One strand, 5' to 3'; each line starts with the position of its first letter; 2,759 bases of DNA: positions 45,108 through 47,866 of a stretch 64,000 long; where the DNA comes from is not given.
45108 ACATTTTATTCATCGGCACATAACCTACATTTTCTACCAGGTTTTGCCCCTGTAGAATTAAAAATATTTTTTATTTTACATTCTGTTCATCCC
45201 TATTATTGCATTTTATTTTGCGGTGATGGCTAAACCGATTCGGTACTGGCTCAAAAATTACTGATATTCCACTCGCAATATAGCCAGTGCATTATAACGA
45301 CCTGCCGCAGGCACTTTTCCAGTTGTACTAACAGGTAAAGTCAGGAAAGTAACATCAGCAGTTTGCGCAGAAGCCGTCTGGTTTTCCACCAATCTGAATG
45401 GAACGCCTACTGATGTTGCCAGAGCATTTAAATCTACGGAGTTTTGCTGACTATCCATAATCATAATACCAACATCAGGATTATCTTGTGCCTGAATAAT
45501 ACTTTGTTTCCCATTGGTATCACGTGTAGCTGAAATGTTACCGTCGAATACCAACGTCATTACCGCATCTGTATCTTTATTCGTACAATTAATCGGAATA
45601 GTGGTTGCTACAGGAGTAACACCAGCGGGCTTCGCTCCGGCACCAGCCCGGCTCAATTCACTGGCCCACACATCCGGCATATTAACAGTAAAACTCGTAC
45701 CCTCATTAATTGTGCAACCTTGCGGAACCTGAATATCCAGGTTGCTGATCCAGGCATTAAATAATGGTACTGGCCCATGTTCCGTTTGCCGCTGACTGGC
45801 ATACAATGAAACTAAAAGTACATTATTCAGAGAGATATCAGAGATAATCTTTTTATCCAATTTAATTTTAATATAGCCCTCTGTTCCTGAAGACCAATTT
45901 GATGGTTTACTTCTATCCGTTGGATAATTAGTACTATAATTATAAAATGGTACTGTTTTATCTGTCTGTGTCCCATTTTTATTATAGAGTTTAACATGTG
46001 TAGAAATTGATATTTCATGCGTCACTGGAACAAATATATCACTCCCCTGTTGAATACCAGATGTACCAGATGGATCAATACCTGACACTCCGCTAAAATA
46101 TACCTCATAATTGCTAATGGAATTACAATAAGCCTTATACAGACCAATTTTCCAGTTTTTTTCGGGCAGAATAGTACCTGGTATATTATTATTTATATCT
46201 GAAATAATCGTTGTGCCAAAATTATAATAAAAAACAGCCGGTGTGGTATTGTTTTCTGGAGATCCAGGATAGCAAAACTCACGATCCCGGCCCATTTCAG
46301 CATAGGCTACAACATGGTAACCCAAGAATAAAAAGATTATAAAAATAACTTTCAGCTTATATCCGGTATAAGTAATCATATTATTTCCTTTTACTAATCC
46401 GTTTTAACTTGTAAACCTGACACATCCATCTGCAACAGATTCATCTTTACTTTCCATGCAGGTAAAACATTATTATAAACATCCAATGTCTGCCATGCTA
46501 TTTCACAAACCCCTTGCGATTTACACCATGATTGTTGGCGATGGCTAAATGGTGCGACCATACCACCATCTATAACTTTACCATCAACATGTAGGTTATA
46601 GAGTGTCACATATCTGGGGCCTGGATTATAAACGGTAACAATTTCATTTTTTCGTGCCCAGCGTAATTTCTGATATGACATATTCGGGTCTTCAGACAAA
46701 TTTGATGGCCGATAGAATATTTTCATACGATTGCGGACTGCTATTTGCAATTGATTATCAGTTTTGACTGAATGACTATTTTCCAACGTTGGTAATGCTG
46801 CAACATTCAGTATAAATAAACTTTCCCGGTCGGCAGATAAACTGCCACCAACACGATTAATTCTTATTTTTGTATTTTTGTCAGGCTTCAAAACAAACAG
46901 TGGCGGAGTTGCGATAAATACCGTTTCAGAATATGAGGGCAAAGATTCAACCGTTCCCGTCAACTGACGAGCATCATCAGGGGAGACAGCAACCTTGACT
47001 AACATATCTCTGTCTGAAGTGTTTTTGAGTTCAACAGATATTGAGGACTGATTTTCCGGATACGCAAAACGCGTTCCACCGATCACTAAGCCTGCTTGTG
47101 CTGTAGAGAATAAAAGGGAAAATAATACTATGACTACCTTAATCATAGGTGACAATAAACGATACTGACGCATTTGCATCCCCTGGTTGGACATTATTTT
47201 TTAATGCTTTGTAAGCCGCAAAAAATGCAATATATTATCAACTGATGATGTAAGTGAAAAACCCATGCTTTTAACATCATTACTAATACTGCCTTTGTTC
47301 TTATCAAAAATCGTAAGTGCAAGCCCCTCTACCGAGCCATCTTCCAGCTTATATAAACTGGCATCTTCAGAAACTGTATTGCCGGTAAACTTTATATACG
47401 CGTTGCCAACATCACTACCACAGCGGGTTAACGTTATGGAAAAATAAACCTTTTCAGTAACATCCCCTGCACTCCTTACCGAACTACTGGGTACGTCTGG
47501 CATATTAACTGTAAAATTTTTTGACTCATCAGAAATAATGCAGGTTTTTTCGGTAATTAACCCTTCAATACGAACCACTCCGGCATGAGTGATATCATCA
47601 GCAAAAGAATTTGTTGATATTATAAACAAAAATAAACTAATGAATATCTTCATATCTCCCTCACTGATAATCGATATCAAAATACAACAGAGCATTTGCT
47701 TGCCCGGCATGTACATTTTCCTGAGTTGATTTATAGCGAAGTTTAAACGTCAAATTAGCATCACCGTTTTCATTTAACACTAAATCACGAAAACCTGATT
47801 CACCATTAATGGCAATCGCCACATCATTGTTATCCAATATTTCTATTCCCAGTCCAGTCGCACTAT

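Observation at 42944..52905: About 9.5 kb AT-rich accessory island between glpD and glgP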

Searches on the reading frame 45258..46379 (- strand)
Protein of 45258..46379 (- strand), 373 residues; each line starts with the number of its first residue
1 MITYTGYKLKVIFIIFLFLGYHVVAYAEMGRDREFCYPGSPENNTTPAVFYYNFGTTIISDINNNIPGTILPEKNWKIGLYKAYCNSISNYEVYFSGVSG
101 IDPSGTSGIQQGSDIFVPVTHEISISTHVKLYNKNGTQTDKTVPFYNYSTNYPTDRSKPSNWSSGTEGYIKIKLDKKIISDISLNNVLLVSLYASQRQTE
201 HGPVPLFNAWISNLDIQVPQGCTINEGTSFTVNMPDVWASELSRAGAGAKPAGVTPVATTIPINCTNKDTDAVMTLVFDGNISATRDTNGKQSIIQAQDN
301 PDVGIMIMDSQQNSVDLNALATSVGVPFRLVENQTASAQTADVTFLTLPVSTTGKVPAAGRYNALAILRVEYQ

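Call 12: search_protein_families(proteins=[window:45258-46379:-], library=ncbifam, max_evalue=0.01)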
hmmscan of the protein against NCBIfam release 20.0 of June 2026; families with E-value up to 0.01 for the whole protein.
window:45258-46379:- (373 aa): 7 families
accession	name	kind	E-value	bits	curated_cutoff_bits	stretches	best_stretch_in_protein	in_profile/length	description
NF011746.1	PRK15199.1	equivalog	9.3e-26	91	472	1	171-373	149-335/335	type 1 fimbria D-mannose specific adhesin FimH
NF011753.0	PRK15206.1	equivalog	8e-25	87.8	412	1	46-371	36-357/359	long polar fimbrial protein LpfD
NF011825.0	PRK15297.1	equivalog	1.6e-19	70.2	494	1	11-371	6-357/359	fimbrial protein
NF011736.0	PRK15189.1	equivalog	3e-19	69.4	517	1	215-372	192-334/335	fimbrial protein BcfD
NF011819.0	PRK15291.1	equivalog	6.9e-10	38.6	493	1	214-371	207-352/355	fimbrial protein StgD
NF052362.1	FimF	equivalog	0.0041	16.7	200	1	221-373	36-175/175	type 1 fimbrial adaptor subunit FimF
NF011807.0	PRK15276.1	equivalog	0.0043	17.1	252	0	219-373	29-156/156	putative fimbrial subunit SteE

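Call 44: search_solved_structures(query=window:45258-46379:-, max_evalue=0.01)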
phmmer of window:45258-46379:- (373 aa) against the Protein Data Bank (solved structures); distinct sequences matched with E-value up to 0.01: 1.
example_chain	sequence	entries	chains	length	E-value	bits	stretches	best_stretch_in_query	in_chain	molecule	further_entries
5afo_A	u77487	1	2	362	5e-21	78.5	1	47-371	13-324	FIMBRIAE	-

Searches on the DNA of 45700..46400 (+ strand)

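Call 36: search_dna_similar(query=window:45700-46400:+, collection=ecoli_genomes, mode=distant, max_rows=25, rows=spread)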
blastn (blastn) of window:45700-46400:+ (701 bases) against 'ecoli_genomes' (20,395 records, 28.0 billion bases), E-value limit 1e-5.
Records with a match: 784; places in all: 785; records where one place covers at least 80% of the query: 782.
Genomes with a match: 784 of 5426; with a place that covers at least 80% of the query: 782. Places per genome that has any: lowest 1, median 1, highest 2. On chromosomes: 785 places; on plasmids: 0.
Best place of each record, by identity: >=99% 157; 95-99% 3; 80-90% 201; 60-80% 423.
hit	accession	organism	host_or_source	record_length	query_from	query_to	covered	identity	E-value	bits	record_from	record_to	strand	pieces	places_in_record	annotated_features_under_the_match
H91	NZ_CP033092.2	Escherichia coli DSM 30083 = JCM 1649 = ATCC 11775 strain ...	-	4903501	1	701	100%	100.0%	0e+0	1265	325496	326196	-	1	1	fimbrial protein | molecular chaperone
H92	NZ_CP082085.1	Escherichia coli strain MS20653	Homo sapiens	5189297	1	701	100%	100.0%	0e+0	1265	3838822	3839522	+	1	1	fimbrial protein | fimbrial biogenesis chaperone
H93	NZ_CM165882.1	Escherichia coli strain N62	Homo sapiens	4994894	1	701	100%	100.0%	0e+0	1265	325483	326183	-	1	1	fimbrial protein | fimbrial biogenesis chaperone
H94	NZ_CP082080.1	Escherichia coli strain MS20655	Homo sapiens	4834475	2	701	100%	100.0%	0e+0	1263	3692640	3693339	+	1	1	fimbrial protein | fimbrial biogenesis chaperone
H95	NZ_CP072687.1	Escherichia coli strain YP3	Canis lupus familiaris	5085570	1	701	100%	99.9%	0e+0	1260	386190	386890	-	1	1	fimbrial protein | fimbrial biogenesis chaperone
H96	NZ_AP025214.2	Escherichia coli strain 2017.09.02CC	Homo sapiens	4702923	1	701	100%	84.5%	0e+0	774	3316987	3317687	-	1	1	fimbrial protein | molecular chaperone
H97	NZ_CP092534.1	Escherichia coli strain DS566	Homo sapiens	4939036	1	701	100%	84.3%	0e+0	769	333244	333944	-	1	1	fimbrial protein | fimbrial biogenesis chaperone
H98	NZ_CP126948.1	Escherichia coli O78:H4 strain APEC E14033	Gallus gallus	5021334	1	701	100%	84.3%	0e+0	769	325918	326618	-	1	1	fimbrial protein | fimbrial biogenesis chaperone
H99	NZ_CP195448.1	Escherichia coli strain 23AR0151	Homo sapiens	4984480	1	701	100%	84.3%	0e+0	769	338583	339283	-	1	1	fimbrial protein | fimbrial biogenesis chaperone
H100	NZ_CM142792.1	Escherichia coli strain GPEC1165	chicken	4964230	1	701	100%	84.3%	0e+0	769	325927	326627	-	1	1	fimbrial protein | fimbrial biogenesis chaperone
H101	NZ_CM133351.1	Escherichia coli strain DEF2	Mus musculus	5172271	1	701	100%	84.2%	0e+0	765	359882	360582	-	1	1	fimbrial protein | fimbrial biogenesis chaperone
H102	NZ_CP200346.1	Escherichia coli strain EC36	aquaculture water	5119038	1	701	100%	84.0%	0e+0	760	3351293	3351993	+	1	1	fimbrial protein | fimbrial biogenesis chaperone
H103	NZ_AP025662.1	Escherichia coli strain TUM20902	Homo sapiens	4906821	1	605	86%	75.8%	1e-117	433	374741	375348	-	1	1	fimbrial protein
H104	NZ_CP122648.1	Escherichia coli strain ETEC4077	Sus scrofa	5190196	1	605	86%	75.8%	1e-117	433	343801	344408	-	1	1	fimbrial protein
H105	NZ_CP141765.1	Escherichia coli strain HYM1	duck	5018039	1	605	86%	75.8%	1e-117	433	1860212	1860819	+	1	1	fimbrial protein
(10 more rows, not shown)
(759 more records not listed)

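Call 79: get_annotated_region(hit=H98, flank=8000)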
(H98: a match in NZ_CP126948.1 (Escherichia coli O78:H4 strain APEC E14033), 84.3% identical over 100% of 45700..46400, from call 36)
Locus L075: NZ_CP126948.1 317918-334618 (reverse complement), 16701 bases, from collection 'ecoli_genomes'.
description: Escherichia coli O78:H4 strain APEC E14033 chromosome, complete genome
organism: Escherichia coli O78:H4 strain APEC E14033 (NCBI taxid 2854732)
replicon: chromosome; assembly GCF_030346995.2
host: Gallus gallus; source: liver; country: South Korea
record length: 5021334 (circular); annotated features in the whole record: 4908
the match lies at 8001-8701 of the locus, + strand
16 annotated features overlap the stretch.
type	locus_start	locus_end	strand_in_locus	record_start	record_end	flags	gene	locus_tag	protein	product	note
CDS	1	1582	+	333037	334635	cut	rtcR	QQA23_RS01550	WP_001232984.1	DNA-binding transcriptional regulator RtcR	-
CDS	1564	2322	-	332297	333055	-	-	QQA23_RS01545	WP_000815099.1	DeoR/GlpR family transcriptional regulator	-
CDS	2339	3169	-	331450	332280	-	glpG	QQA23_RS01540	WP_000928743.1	rhomboid family intramembrane serine protease GlpG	-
CDS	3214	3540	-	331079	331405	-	glpE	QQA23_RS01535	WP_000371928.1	thiosulfate sulfurtransferase GlpE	-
CDS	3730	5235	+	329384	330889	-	glpD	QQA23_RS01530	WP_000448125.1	glycerol-3-phosphate dehydrogenase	-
CDS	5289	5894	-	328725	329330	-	-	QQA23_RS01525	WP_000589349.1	hypothetical protein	-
CDS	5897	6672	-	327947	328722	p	-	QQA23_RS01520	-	hypothetical protein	frameshifted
CDS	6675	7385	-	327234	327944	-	-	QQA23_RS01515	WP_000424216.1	hypothetical protein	-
CDS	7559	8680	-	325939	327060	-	-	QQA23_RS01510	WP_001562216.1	fimbrial protein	-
CDS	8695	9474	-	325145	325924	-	-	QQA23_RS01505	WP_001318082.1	fimbrial biogenesis chaperone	-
CDS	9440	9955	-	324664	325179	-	-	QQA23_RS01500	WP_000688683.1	fimbrial protein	-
CDS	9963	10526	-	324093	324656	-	-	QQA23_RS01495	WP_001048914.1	fimbrial protein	-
CDS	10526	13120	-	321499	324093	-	-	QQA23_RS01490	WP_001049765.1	fimbrial biogenesis usher protein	-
CDS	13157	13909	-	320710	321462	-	-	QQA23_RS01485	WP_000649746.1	fimbrial biogenesis chaperone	-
CDS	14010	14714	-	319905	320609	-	-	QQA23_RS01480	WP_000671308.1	fimbrial protein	-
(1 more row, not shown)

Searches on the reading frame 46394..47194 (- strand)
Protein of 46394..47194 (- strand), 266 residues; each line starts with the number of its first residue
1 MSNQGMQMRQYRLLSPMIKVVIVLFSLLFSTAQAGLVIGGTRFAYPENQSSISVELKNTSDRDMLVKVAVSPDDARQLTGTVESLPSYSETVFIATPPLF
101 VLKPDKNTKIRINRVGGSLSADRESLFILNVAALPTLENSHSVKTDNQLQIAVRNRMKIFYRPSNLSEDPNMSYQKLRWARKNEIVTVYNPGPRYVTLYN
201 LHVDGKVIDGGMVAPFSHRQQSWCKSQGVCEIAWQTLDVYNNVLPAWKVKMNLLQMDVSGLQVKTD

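Call 12: search_protein_families(proteins=[window:46394-47194:-], library=ncbifam, max_evalue=0.01)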
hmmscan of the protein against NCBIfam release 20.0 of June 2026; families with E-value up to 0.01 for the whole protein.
window:46394-47194:- (266 aa): 20 families
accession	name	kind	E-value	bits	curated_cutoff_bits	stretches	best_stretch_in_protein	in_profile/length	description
NF011739.0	PRK15192.1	equivalog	1e-46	159.1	296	1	18-251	6-230/234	pili/flagellar-assembly chaperone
NF008483.0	PRK11385.1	equivalog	1.1e-43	149.1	357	1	21-242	13-226/236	fimbrial chaperone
NF011742.0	PRK15195.1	equivalog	1.1e-40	139.3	327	1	20-251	11-229/230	type 1 fimbria chaperone FimC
NF011823.0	PRK15295.1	equivalog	5.1e-35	120.8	309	1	19-240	5-216/227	fimbrial assembly chaperone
NF007398.0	PRK09926.1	equivalog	2.1e-32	112.6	285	1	20-221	11-214/246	fimbrial chaperone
NF011735.0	PRK15188.1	equivalog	7.8e-31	107.1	365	1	26-215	19-195/228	fimbrial chaperone protein BcfB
NF011818.0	PRK15290.1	equivalog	1.9e-28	99.5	317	1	18-244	20-236/243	fimbrial chaperone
NF011755.1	PRK15208.1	exception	2.7e-28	98.9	360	1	28-213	12-185/225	long polar fimbrial biogenesis chaperone LpfB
NF011782.0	PRK15246.1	equivalog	3.7e-28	98.3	277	1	8-221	1-209/252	fimbrial assembly chaperone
NF011758.0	PRK15211.1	equivalog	3.9e-28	98.2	248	1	18-207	6-182/230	fimbrial chaperone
NF011827.0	PRK15299.1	equivalog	1.3e-25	90.1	375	1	32-246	20-222/227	fimbrial chaperone protein StiB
NF011764.0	PRK15218.1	equivalog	3.7e-24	85.3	372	1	23-220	7-196/226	fimbrial assembly chaperone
NF011785.1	PRK15249.1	exception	1.8e-22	80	550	1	19-223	12-218/253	fimbrial biogenesis chaperone StbB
NF011789.1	PRK15253.1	exception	4.6e-22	78.5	500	1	21-212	5-188/227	fimbrial biogenesis chaperone StcB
NF011770.1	PRK15224.1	exception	3.6e-17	62.7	475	1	30-235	33-229/246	pili assembly chaperone SafB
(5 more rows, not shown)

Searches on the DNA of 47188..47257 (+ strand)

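Call 40: search_dna_similar(query=window:47188-47257:+, collection=ecoli_genomes, mode=near, max_rows=40, rows=best)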
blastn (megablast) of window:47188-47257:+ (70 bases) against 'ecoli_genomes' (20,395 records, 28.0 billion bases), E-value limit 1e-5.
Records with a match: 547; places in all: 547; records where one place covers at least 80% of the query: 547.
Genomes with a match: 547 of 5426; with a place that covers at least 80% of the query: 547. Places per genome that has any: lowest 1, median 1, highest 1. On chromosomes: 547 places; on plasmids: 0.
Best place of each record, by identity: >=99% 38; 95-99% 468; 90-95% 41.
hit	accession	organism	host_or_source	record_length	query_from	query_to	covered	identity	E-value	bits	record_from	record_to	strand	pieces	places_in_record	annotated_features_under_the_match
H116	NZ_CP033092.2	Escherichia coli DSM 30083 = JCM 1649 = ATCC 11775 strain ...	-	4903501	1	70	100%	100.0%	6e-28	130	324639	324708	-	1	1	fimbrial protein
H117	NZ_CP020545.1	Escherichia coli strain ZJ3920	Homo sapiens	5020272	1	70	100%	100.0%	6e-28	130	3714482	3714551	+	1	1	fimbrial protein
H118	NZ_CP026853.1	Escherichia coli strain MS7163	Homo sapiens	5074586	1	70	100%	100.0%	6e-28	130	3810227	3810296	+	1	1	fimbrial protein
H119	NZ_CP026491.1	Escherichia coli strain HS13-1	Homo sapiens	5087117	1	70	100%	100.0%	6e-28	130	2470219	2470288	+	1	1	fimbrial protein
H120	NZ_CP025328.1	Escherichia coli strain ExPEC XM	Duck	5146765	1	70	100%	100.0%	6e-28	130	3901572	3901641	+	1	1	fimbrial protein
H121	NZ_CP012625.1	Escherichia coli strain SF-468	Homo sapiens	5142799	1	70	100%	100.0%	6e-28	130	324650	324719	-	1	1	fimbrial protein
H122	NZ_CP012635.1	Escherichia coli strain SF-088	Homo sapiens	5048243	1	70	100%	100.0%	6e-28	130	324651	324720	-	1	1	fimbrial protein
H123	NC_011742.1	Escherichia coli S88 strain S88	-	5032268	1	70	100%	100.0%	6e-28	130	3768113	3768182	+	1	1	fimbrial protein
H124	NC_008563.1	Escherichia coli APEC O1 strain APEC O1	lesion site (lung) of a dead turkey ...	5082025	1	70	100%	100.0%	6e-28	130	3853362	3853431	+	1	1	fimbrial protein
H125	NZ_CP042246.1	Escherichia coli strain PU-1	Swine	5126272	1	70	100%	100.0%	6e-28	130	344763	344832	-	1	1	fimbrial protein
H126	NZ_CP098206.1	Escherichia coli strain Z0117EC0054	Canis lupus familiaris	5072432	1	70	100%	100.0%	6e-28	130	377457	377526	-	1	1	fimbrial protein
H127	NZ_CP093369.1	Escherichia coli strain EV36 mutant 5a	missing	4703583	1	70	100%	100.0%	6e-28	130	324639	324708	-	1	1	fimbrial protein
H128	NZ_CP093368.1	Escherichia coli strain EV36 mutant 1a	missing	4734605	1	70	100%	100.0%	6e-28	130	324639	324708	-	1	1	fimbrial protein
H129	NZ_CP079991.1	Escherichia coli strain KMS2005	laboratory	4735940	1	70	100%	100.0%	6e-28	130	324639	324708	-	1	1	fimbrial protein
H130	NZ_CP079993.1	Escherichia coli strain EV36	laboratory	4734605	1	70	100%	100.0%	6e-28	130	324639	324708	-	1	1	fimbrial protein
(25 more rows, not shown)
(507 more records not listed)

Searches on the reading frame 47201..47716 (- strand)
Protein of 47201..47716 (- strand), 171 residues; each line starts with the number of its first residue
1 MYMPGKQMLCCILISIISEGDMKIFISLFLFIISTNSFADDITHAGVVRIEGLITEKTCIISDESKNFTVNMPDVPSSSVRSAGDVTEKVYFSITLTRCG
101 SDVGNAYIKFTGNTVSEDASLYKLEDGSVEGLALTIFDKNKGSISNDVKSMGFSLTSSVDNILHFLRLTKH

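Call 12: search_protein_families(proteins=[window:47201-47716:-], library=ncbifam, max_evalue=0.01)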
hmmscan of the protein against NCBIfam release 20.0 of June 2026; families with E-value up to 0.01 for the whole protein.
window:47201-47716:- (171 aa): 15 families
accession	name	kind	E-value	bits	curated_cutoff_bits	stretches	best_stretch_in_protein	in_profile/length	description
NF052362.1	FimF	equivalog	6.6e-20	71.4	200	1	26-165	8-148/175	type 1 fimbrial adaptor subunit FimF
NF011738.0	PRK15191.1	equivalog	9.1e-13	48.4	238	1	43-150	20-129/172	fimbrial protein BcfF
NF007402.0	PRK09934.1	equivalog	4.7e-12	46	168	1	23-147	3-126/171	fimbria assembly protein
NF052361.1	FimI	equivalog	3.9e-11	42.9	300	1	28-166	8-153/179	type 1 fimbrial minor subunit FimI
NF011747.0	PRK15200.1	equivalog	8.6e-10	38.3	210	1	30-165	10-150/177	type 1 fimbrial protein subunit FimI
NF011752.0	PRK15205.1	equivalog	2.4e-09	37.3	169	1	27-139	9-120/176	long polar fimbrial protein LpfE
NF011756.0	PRK15209.1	equivalog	8.6e-09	35.1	221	1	27-142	8-125/174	long polar fimbrial major subunit LpfA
NF011828.0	PRK15300.1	equivalog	1.1e-07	31.9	229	1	30-149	14-131/179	fimbrial protein StiA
NF011741.1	PRK15194.1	equivalog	1.7e-07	31.3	140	1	33-148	16-140/185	type 1 fimbrial major subunit FimA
NF011817.0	PRK15289.1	equivalog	1.8e-07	31.1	203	1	41-117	21-97/190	chaperone-usher fimbrial major subunit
NF052363.1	FimG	equivalog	6.8e-07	29.1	220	1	23-148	7-123/166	type 1 fimbrial minor subunit FimG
NF011737.0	PRK15190.1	equivalog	1.3e-05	24.9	240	1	23-136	7-125/181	fimbrial protein BcfE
NF011835.0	PRK15307.1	equivalog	7.8e-05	22.3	259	1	29-112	13-105/201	major fimbrial protein StkA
NF011734.0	PRK15187.1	equivalog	9.8e-05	22.1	247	1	32-137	18-127/180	fimbrial protein BcfA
NF007276.0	PRK09733.1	equivalog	0.00026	20.9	189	1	30-123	14-110/183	fimbrial-like protein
